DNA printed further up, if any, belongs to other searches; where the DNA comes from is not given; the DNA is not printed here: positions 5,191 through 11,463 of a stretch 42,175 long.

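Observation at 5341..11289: Giant type-I membrane protein whose bulk is predicted cytoplasmic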

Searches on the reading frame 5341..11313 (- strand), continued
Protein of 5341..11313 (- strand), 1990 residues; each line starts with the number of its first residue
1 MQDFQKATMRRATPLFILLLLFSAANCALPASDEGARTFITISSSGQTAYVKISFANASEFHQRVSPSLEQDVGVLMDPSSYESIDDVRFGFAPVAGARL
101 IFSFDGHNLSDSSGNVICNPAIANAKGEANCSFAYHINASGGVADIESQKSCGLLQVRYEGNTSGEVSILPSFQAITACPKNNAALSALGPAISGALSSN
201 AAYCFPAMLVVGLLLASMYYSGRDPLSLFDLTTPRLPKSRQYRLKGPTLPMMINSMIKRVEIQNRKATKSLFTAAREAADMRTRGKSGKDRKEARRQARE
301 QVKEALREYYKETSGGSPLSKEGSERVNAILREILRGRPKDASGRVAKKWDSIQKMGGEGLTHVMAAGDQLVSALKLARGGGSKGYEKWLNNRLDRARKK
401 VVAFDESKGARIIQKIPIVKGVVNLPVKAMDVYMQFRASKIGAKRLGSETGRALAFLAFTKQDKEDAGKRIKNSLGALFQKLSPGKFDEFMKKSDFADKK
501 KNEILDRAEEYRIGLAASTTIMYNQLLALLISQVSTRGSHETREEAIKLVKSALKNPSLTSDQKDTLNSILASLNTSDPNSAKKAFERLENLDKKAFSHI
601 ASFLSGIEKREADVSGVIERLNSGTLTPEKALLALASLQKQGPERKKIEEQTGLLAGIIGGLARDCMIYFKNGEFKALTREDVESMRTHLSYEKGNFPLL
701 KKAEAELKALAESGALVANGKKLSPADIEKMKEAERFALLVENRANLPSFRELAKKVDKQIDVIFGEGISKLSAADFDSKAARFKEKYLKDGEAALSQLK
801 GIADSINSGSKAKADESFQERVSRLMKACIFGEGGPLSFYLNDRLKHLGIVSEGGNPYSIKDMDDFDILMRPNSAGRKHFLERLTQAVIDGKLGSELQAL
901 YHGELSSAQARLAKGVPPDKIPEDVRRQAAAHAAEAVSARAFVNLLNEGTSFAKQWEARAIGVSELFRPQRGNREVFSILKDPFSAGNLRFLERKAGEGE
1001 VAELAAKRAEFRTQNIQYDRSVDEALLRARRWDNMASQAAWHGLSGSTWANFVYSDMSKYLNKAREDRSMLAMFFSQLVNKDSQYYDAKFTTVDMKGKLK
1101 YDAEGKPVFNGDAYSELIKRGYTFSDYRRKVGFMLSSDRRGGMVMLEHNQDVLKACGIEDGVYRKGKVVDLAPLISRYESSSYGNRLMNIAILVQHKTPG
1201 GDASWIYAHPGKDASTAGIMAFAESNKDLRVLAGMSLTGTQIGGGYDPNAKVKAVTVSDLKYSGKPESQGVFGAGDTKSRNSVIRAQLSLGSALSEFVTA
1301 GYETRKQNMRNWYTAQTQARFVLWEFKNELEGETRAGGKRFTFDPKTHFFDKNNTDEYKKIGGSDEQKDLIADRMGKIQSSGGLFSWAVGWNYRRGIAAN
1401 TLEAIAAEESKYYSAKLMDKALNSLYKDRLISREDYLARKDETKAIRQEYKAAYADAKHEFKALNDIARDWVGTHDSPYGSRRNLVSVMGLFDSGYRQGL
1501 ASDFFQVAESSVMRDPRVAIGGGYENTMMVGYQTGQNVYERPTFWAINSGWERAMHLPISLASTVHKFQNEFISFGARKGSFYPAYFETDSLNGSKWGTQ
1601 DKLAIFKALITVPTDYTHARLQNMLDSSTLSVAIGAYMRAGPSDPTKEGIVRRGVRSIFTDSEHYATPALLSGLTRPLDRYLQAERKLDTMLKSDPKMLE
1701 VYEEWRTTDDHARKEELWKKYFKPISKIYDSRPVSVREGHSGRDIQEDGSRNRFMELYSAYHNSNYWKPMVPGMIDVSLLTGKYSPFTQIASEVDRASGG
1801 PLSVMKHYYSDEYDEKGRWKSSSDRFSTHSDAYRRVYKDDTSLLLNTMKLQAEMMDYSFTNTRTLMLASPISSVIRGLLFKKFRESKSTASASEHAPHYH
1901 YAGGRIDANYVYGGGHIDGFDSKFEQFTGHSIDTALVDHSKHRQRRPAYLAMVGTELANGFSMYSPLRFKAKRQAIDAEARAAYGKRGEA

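Call 59: find_related_loci(query=A1, collection=genome_contigs, flank=10000)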
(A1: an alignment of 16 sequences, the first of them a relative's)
Query A1 (1982 aa) in genome_contigs; peptide patterns used: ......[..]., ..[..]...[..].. (x = any residue, [..] = any of these).
164 stretches matched a pattern; 31 encode a relative of the query (tblastn E <= 1e-3); 31 distinct loci.
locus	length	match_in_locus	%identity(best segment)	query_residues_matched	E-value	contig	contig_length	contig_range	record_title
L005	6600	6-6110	28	11-1923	0e+0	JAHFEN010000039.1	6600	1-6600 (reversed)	MAG: Candidatus Micrarchaeota archaeon isolate nzgw27 NODE_37161_length_6601_cov_2.311265, whole genome shotgun sequence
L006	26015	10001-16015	26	22-1869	1e-147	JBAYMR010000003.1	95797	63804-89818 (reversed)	MAG: Candidatus Micrarchaeia archaeon isolate SO_2016_LW1_44 scaffold00098_LW64-88_2016, whole genome shotgun sequence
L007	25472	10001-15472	32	3-1886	1e-127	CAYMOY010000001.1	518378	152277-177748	MAG TPA_asm: Candidatus Micrarchaeota archaeon isolate binchicken_co66_60 genome assembly, contig: NODE_9_length_518378_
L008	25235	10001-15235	31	29-1869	6e-127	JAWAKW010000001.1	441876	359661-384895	MAG: Candidatus Anstonellaceae archaeon isolate SRBZ-1_202007_bins_105 SRBZ-1_202007_bins_105_scaffold_1, whole genome s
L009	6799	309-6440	30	22-1870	4e-98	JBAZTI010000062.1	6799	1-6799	MAG: Candidatus Micrarchaeia archaeon isolate SO_2017_GW1_2 NODE_42270_length_6799_cov_1.214478_OW334_2017, whole genome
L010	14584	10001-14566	29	37-1526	1e-70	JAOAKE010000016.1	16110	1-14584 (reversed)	MAG: Candidatus Micrarchaeota archaeon isolate SKW311 NODE_16_length_16142_cov_4.001120, whole genome shotgun sequence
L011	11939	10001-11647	30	22-547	1e-61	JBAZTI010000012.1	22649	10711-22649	MAG: Candidatus Micrarchaeia archaeon isolate SO_2017_GW1_2 NODE_9009_length_22649_cov_0.935174_OW334_2017, whole genome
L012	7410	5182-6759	31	7-498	6e-61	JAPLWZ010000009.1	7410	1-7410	MAG: Candidatus Micrarchaeota archaeon isolate LacPavin_0920_WC57_MAG_51_7 LacPavin_0920_WC57_scaffold_370202, whole gen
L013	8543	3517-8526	32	18-1625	7e-72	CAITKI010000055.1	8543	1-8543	uncultured Candidatus Micrarchaeota archaeon isolate AM-lipid-02-D9_bin-1051 genome assembly, contig: bin-1051:055/154,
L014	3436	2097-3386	33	22-453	3e-51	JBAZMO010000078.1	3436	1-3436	MAG: Patescibacteria group bacterium isolate SO_2017_LW4_45 scaffold_56796_c1_LW137-91_2017, whole genome shotgun sequen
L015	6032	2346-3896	28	10-505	9e-51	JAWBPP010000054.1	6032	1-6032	MAG: Candidatus Anstonellaceae archaeon isolate HNT-4_202101_bins_86 HNT-4_202101_bins_86_scaffold_54, whole genome shot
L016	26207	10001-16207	31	7-1895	2e-50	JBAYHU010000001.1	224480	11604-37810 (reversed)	MAG: Candidatus Micrarchaeia archaeon isolate SO_2016_GW1_157 scaffold00098_OW334_2016, whole genome shotgun sequence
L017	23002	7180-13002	31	25-1886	2e-59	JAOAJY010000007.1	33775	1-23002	MAG: Candidatus Micrarchaeota archaeon isolate SKW29 NODE_7_length_33775_cov_7.530862, whole genome shotgun sequence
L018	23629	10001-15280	29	7-1862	2e-115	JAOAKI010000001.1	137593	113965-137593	MAG: Candidatus Micrarchaeota archaeon isolate SKW47 k141_1035005, whole genome shotgun sequence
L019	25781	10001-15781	27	22-1863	2e-102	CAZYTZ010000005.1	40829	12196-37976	MAG TPA_asm: Candidatus Micrarchaeota archaeon isolate SRP178699_co1_434 genome assembly, contig: NODE_908_length_40829_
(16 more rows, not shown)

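Call 67: search_protein_families(library=pfam, alignment_id=A5, max_evalue=1)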
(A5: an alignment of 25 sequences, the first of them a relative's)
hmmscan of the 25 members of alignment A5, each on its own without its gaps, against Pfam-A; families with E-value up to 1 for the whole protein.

A. member 1, P0001 (1982 aa): 3 families
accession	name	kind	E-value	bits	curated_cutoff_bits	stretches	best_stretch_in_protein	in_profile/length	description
PF20716.2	ATPTG10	-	0.0019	19.1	25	1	1031-1090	29-88/99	ATPTG10-like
PF23280.1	TPR_26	-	0.088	13.3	27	1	515-588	58-130/175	Fungal tetratrico peptide repeats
PF03731.21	Ku_N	-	0.17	12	20.6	1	536-618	24-105/220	Ku70/Ku80 N-terminal alpha/beta domain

B. families by the number of members that match (of 25 scanned): 40 families (the first 25 are shown)
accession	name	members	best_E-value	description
PF20716.2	ATPTG10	1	0.0019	ATPTG10-like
PF04508.17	Pox_A_type_inc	1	0.015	Viral A-type inclusion protein repeat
PF10545.15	MADF_DNA_bdg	1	0.018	Alcohol dehydrogenase transcription factor Myb/SANT-like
PF10571.15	UPF0547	1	0.034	Uncharacterised protein family UPF0547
PF20904.2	ExsD_M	1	0.037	Antiactivator protein ExsD helical hairpin domain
PF22888.1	FIMAH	1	0.046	FIMAH domain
PF09851.14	SHOCT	1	0.061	Short C-terminal domain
PF09592.15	DUF2031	1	0.062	Protein of unknown function (DUF2031)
PF07191.17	Zn_ribbon_6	1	0.063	Double zinc ribbon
PF11207.13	DUF2989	1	0.067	Protein of unknown function (DUF2989)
PF07282.18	Cas12f1-like_TNB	1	0.075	Cas12f1-like, TNB domain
PF23280.1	TPR_26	1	0.088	Fungal tetratrico peptide repeats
PF16576.10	HlyD_D23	1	0.11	Barrel-sandwich domain of CusB or HlyD membrane-fusion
PF22872.1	DUF7018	1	0.12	Domain of unknown function (DUF7018)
PF03533.19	SPO11_like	1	0.14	SPO11 homologue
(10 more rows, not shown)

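Call 68: search_solved_structures(query=A5, max_evalue=5)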
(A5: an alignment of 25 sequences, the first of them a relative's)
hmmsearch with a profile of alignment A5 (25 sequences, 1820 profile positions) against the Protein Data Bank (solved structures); distinct sequences matched with E-value up to 5: 19.
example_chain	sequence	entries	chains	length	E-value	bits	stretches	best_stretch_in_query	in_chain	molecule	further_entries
7tcd_A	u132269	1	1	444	0.06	14.1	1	657-798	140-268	D13 LOV2-DARPin fusion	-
3l4f_A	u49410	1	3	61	0.1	13.4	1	1209-1264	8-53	Rho guanine nucleotide exchange factor 7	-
3dxj_F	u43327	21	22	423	0.23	12.2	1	619-821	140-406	RNA polymerase pricipal sigma factor (RpoD); CHAIN F, P | RNA polymerase sigma factor | RNA polymerase sigma factor SigA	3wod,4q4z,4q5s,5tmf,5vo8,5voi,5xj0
1iw7_F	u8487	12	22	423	0.23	12.2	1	619-821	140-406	RNA polymerase sigma-70 subunit | principal sigma factor | DNA-directed RNA polymerase sigma chain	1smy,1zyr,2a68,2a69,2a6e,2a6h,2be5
9ujk_F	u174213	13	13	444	0.25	12.1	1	619-821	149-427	RNA polymerase sigma factor SigA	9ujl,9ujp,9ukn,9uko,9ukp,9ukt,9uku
4g7h_F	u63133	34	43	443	0.29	11.8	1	619-821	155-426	RNA polymerase sigma factor | DNA directed RNA polymerase sigma factor A | RNA polymerase sigma factor SigA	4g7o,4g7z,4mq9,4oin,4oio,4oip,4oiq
5x21_F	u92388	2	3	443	0.29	11.8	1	619-821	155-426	RNA polymerase sigma factor SigA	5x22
9fo6_F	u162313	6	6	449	0.31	11.7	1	619-821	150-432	RNA polymerase sigma factor SigA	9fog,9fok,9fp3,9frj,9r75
9nba_G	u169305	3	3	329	0.36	11.5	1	832-915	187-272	AUGMIN subunit 7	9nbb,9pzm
6r17_A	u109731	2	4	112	0.39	11.4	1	624-703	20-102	Synaptonemal complex central element protein 2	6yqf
2w6b_A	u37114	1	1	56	0.4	11.4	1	1209-1263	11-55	RHO GUANINE NUCLEOTIDE EXCHANGE FACTOR 7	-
9s9g_A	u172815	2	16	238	0.42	11.3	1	1213-1266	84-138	Cell division protein CdvA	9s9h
4qn1_A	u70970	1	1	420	0.78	10.4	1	1168-1227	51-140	E3 ubiquitin-protein ligase SHPRH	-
5jsb_B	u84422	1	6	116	0.82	10.4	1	308-404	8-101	Mcl-1 inhibitor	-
9uvz_A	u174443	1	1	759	1.1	9.9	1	540-783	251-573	Lysophosphatidic acid receptor 2,ARK1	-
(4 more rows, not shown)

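Call 81: search_protein_families(library=padloc, proteins=[window:5341-11289:-], max_evalue=0.01)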
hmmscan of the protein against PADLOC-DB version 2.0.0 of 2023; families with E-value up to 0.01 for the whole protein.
window:5341-11289:- (1982 aa): 0 families

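Call 82: search_protein_families(library=phrogs, proteins=[window:5341-11289:-], max_evalue=0.01)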
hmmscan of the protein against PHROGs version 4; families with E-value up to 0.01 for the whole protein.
window:5341-11289:- (1982 aa): 0 families

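Call 89: find_related_loci(query=A1, collection=viral_contigs, flank=5000)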
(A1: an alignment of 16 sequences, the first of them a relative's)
Query A1 (1982 aa) in viral_contigs; peptide patterns used: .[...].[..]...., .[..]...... (x = any residue, [..] = any of these).
9 stretches matched a pattern, but none encodes a relative of the query by tblastn (E <= 1e-3).
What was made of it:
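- On Mobile-element or viral cargo, or defence system: No relative in IMG/VR (call 89).
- Tried and rejected: No viral contig encodes a relative (call 89).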
